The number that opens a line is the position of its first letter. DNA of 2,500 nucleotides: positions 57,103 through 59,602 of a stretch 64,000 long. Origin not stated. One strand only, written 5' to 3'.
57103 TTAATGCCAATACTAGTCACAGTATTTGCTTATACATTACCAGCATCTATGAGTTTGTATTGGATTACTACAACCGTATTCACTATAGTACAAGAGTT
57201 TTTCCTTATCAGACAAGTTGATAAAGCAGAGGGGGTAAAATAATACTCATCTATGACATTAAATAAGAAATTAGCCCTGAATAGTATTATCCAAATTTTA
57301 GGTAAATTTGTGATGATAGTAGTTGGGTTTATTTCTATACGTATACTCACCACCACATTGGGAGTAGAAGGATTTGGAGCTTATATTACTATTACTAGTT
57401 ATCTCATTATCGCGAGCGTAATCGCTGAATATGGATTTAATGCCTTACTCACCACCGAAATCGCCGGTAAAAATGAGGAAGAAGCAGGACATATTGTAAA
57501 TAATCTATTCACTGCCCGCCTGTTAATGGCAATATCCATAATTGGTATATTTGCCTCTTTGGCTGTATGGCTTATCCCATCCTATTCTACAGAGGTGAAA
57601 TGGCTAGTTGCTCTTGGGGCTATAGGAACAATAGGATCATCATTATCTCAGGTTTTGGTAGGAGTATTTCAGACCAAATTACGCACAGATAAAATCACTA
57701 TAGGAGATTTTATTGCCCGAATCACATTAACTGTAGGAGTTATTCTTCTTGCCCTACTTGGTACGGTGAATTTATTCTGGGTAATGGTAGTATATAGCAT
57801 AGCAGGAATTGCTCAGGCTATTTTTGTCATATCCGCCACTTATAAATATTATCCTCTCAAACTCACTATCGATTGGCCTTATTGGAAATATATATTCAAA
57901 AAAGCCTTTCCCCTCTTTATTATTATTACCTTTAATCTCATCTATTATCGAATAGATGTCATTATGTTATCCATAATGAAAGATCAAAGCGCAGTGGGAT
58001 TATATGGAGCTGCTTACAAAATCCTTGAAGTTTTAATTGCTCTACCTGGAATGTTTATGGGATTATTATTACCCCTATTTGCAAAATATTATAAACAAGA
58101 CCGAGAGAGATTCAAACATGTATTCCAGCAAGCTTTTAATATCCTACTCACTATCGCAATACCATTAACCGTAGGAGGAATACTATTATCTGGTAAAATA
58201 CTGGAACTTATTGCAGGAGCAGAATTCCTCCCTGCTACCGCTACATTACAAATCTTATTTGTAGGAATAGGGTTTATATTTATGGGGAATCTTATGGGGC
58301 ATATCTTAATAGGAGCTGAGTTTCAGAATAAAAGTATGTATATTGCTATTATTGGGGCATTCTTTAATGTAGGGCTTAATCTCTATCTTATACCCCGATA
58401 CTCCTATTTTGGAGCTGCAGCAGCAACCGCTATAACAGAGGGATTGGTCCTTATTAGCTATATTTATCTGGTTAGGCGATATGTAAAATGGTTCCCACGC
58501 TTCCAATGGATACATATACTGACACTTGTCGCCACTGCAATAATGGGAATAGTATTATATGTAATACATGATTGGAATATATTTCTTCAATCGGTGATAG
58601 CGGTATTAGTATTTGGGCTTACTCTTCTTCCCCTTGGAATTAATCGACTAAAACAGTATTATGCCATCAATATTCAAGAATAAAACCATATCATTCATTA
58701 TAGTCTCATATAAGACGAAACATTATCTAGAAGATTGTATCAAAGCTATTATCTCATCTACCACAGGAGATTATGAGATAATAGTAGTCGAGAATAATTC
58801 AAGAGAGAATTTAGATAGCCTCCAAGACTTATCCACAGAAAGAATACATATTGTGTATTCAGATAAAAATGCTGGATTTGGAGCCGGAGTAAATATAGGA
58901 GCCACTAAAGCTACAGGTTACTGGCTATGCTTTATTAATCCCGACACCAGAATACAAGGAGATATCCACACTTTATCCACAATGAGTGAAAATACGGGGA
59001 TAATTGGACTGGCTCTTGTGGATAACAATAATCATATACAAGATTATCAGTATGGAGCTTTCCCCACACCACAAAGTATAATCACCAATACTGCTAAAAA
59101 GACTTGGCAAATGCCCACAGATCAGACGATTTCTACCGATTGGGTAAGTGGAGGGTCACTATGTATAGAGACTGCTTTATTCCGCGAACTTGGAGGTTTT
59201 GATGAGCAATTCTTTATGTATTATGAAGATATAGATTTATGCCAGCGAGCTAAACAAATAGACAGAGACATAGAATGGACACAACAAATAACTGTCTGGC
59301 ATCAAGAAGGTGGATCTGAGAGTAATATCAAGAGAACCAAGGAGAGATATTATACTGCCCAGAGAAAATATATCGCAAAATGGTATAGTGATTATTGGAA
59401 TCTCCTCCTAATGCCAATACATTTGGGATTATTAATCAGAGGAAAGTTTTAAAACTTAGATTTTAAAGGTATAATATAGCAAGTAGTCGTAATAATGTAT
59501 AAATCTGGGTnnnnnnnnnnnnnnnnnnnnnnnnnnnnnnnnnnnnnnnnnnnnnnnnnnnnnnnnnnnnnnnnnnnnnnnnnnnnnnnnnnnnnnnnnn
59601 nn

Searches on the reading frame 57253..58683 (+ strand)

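Call 68: search_protein_families(library=pfam, max_evalue=0.0001, proteins=[window:57253-58683:+])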
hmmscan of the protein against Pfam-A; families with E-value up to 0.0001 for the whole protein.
window:57253-58683:+ (476 aa): 4 families
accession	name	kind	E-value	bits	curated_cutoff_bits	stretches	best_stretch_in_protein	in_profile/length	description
PF01943.22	Polysacc_synt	-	9.4e-22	78.2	28.2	1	10-279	4-273/274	Polysaccharide biosynthesis protein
PF13440.11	Polysacc_synt_3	-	5.1e-16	59.2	23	1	35-328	5-291/293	Polysaccharide biosynthesis protein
PF03023.19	MurJ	-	6.9e-13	48.4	27.4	1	73-440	47-434/451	Lipid II flippase MurJ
PF01554.23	MatE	-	3.2e-10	40.4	24.9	1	220-376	1-159/161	MatE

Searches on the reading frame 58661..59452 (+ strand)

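Call 68: search_protein_families(library=pfam, max_evalue=0.0001, proteins=[window:58661-59452:+])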
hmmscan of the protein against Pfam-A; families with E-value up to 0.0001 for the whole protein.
window:58661-59452:+ (263 aa): 3 families
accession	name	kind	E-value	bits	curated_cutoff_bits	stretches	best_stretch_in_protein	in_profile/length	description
PF00535.33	Glycos_transf_2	-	5.7e-17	62.6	23.3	1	11-100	1-93/168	Glycosyl transferase family 2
PF13641.12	Glyco_tranf_2_3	-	4.5e-12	46.9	27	1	10-228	3-225/230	Glycosyltransferase like family 2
PF10111.15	Glyco_tranf_2_2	-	8.6e-11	42.3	27.3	1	17-198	9-200/276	Glycosyltransferase like family 2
